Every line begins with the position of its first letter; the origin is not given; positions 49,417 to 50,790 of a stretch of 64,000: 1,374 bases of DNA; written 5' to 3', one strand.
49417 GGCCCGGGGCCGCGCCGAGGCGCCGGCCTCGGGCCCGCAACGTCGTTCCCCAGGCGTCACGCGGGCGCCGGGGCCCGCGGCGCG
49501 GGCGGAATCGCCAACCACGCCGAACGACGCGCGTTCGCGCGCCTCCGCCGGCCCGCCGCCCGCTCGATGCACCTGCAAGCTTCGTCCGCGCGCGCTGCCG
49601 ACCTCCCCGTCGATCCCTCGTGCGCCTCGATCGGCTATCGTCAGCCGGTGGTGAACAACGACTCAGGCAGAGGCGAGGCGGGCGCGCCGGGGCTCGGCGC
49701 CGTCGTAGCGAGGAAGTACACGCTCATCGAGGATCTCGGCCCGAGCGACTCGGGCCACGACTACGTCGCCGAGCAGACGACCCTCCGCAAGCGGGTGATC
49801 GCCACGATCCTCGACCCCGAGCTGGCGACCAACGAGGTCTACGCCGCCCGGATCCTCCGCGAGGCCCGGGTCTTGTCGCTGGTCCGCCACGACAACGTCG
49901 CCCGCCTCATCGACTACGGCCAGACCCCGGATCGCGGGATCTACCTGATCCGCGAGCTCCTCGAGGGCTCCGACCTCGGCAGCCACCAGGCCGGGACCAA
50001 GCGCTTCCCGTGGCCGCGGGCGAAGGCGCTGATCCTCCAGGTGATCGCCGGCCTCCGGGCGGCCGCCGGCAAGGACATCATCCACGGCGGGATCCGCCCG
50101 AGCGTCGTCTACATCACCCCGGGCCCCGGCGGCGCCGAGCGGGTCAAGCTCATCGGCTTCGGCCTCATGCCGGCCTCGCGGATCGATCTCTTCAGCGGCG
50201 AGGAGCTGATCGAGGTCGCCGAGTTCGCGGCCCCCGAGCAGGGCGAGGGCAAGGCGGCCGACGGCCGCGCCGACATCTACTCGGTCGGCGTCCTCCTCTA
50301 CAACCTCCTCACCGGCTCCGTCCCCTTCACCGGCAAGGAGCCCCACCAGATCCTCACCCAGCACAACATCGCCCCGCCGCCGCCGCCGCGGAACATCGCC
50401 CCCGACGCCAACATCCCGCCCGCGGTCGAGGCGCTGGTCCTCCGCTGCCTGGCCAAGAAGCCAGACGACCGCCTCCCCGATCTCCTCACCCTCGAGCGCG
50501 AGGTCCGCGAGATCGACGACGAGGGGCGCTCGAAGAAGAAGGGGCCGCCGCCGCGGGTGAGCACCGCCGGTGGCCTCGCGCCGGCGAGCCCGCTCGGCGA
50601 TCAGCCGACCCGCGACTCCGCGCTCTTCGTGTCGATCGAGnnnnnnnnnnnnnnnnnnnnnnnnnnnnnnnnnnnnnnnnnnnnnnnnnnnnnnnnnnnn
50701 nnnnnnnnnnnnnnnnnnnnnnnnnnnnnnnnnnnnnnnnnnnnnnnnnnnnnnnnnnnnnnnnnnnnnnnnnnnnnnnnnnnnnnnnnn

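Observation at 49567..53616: TPR-fused pseudokinase: beta3-Lys, HRD-Asp and DFG-Asp all replaced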

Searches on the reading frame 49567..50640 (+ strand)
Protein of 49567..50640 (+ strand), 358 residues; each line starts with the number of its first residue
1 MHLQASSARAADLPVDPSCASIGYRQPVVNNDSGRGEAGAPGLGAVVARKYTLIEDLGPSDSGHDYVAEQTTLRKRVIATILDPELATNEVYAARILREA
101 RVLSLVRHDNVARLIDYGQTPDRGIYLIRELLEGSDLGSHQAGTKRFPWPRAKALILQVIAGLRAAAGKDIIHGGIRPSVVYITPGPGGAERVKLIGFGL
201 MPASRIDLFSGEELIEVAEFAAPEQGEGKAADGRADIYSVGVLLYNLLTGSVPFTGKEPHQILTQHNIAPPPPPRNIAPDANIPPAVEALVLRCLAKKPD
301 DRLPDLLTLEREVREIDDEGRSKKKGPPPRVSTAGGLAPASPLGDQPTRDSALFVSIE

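Call 5: search_solved_structures(query=window:49567-50640:+, show_alignments=4, max_evalue=0.00001)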
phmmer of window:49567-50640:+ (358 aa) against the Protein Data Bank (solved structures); distinct sequences matched with E-value up to 0.00001: 1009 (the best 60 are shown).
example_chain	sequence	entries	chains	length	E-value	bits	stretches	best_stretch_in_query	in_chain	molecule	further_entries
9ruk_A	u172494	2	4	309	2.5e-28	102.2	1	43-303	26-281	Serine/threonine-protein kinase StkP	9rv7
9ru3_A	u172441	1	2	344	4.4e-28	101.4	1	43-303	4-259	Serine/threonine-protein kinase StkP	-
9ruj_A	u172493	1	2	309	5.4e-28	101.1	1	43-303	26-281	Serine/threonine-protein kinase StkP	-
9tmq_A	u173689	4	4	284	2.6e-25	92.3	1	40-301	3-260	Serine/threonine-protein kinase PknA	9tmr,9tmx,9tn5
4ow8_A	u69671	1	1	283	3.1e-25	92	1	41-301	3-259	Serine/threonine-protein kinase PknA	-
6b2q_A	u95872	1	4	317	1.3e-24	90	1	40-302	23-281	Serine/threonine-protein kinase PknA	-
5u94_A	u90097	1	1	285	1.7e-24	89.6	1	47-306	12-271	Serine/threonine-protein kinase PknB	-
9ymt_A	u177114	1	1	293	1.9e-24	89.4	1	42-322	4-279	Serine/Threonine Kinase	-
4eqm_A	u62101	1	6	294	1.9e-24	89.4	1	42-322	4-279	Protein kinase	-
6b2p_A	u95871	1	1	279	2.3e-24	89.1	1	49-305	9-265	Serine/threonine-protein kinase PknB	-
4x3f_A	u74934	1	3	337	2.5e-24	89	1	40-304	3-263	Serine/threonine-protein kinase PknA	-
1o6y_A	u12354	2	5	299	2.5e-24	89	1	48-305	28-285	SERINE/THREONINE-PROTEIN KINASE PKNB | Probable serine/threonine-protein kinase pknB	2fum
1mru_A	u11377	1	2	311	2.8e-24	88.9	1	48-309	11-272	Probable serine/threonine-protein kinase pknB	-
3f61_A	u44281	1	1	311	1.6e-23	86.4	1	49-309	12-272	Serine/threonine-protein kinase pknB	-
6i2p_A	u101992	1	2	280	1.8e-23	86.2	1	49-305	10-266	Serine/threonine-protein kinase PknB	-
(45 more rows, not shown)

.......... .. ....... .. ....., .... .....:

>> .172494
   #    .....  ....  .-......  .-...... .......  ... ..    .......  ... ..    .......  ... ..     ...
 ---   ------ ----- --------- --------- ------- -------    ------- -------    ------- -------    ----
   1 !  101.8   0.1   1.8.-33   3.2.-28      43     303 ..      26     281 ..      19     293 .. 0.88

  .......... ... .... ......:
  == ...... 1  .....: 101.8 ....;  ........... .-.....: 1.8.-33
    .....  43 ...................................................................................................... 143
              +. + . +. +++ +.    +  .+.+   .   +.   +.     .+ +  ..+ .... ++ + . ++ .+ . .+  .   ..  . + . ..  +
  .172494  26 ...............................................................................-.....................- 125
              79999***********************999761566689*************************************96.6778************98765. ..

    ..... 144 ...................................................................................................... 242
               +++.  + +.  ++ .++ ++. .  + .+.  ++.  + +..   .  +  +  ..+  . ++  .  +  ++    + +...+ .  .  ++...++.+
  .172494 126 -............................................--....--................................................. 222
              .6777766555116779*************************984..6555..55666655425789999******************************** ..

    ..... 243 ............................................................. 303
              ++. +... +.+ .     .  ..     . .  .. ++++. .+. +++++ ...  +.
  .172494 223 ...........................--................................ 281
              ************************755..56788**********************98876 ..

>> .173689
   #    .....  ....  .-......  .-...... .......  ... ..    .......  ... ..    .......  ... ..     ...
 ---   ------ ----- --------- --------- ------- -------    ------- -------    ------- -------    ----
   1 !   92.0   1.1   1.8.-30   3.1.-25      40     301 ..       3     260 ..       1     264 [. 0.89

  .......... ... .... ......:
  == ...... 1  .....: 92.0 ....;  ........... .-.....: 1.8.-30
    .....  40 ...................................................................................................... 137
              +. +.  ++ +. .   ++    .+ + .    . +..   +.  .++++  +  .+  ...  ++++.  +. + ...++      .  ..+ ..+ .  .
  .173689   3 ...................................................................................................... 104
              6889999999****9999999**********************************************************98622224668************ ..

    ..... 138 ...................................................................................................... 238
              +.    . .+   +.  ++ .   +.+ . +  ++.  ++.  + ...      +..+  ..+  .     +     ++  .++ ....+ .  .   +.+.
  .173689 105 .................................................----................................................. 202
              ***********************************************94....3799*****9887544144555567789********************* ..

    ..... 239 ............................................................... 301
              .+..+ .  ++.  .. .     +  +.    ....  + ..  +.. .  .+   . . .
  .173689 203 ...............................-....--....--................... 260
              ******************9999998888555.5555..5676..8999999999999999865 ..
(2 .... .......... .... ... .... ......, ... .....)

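Call 45: predict_structure(alignment_id=A2)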
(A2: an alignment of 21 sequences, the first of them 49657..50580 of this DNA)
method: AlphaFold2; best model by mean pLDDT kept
length: 308 residues; sequences in the alignment: 21
mean_pLDDT: 90.9   pTM: 0.88
mean pLDDT of the five models: 90.9, 90.2, 90.0, 89.7, 89.0
residues with pLDDT >= 90: 251; 70-90: 34; 50-70: 6; < 50: 17
segments of 3 or more residues with pLDDT < 50: 1-8, 300-308
pLDDT, mean of each block of 10 residues (from residue 1): 43 92 95 94 96 92 93 97 96 93 95 89 98 97 94 94 94 86 94 94 96 98 96 97 97 96 98 98 97 66 44
secondary structure, 60 per line:
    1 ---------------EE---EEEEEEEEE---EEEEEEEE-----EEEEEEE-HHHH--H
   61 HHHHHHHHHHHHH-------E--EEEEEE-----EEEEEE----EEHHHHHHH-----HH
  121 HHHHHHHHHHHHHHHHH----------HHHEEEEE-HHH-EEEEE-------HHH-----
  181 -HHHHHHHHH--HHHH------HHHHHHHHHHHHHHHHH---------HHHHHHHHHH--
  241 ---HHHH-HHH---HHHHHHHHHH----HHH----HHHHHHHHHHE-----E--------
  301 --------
elements in order: E21-29 E33-40 E46-52 H54-57 H60-73 E84-89 E95-100 H107-113 H119-137 E151-155 E161-165 H182-190 H193-196 H203-219 H229-238 H244-247 H255-264 H276-285

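Call 61: fold_search(model_id=the predicted structure, library=pdb)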
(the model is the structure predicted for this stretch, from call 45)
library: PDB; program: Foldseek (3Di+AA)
matches with E <= 10: 2000; with E <= 0.001: 2000
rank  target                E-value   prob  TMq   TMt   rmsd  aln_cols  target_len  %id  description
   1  4x3f_A                3.0e-23  1.00  0.79  0.88   4.4       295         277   27  Crystal structure of the intracellular domain of the M. tuberculosis Ser/Thr kinase PknA (released 2015-01-21)
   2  4x3f_C                3.7e-23  1.00  0.80  0.89   3.9       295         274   27  Crystal structure of the intracellular domain of the M. tuberculosis Ser/Thr kinase PknA (released 2015-01-21)
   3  4x3f_B                5.6e-23  1.00  0.79  0.87   4.2       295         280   27  Crystal structure of the intracellular domain of the M. tuberculosis Ser/Thr kinase PknA (released 2015-01-21)
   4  6i2p_A                4.8e-22  1.00  0.67  0.75   5.8       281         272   25  Crystal structure of the Mycobacterium tuberculosis PknB kinase domain (L33E mutant) in complex with its substrate Gar (released 2019-05-22)
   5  6b2p                  9.5e-22  1.00  0.70  0.83   3.1       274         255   26  Dual Inhibition of the Essential Protein Kinases A and B in Mycobacterium tuberculosis (released 2018-02-14)
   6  4ow8                  1.1e-21  1.00  0.80  0.88   2.8       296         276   28  Crystal structure of kinase domain of PknA from Mtb (released 2015-02-04)
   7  6b2q_A                1.5e-21  1.00  0.73  0.84   4.6       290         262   28  Dual Inhibition of the Essential Protein Kinases A and B in Mycobacterium tuberculosis (released 2018-02-14)
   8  3f61                  1.6e-21  1.00  0.71  0.80   4.0       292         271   25  Crystal Structure of M. tuberculosis PknB Leu33Asp/Val222Asp double mutant in complex with ADP (released 2008-12-02)
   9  6b2q_D                2.6e-21  1.00  0.74  0.87   3.5       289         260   28  Dual Inhibition of the Essential Protein Kinases A and B in Mycobacterium tuberculosis (released 2018-02-14)
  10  3oro                  2.6e-21  1.00  0.70  0.78   4.8       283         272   26  Mycobacterium tuberculosis PknB kinase domain L33D mutant (crystal form 4) (released 2010-12-15)
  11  6i2p_B                2.8e-21  1.00  0.67  0.76   6.0       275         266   25  Crystal structure of the Mycobacterium tuberculosis PknB kinase domain (L33E mutant) in complex with its substrate Gar (released 2019-05-22)
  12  3orp                  4.2e-21  1.00  0.71  0.78   4.3       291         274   24  Mycobacterium tuberculosis PknB kinase domain L33D mutant (crystal form 5) (released 2010-12-15)
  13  2fum_A                4.7e-21  1.00  0.74  0.86   4.9       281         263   25  Catalytic domain of protein kinase PknB from Mycobacterium tuberculosis in complex with mitoxantrone (released 2006-08-01)
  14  2fum_B                5.5e-21  1.00  0.74  0.86   3.3       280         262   26  Catalytic domain of protein kinase PknB from Mycobacterium tuberculosis in complex with mitoxantrone (released 2006-08-01)
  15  2fum_D                6.5e-21  1.00  0.74  0.87   3.0       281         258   25  Catalytic domain of protein kinase PknB from Mycobacterium tuberculosis in complex with mitoxantrone (released 2006-08-01)
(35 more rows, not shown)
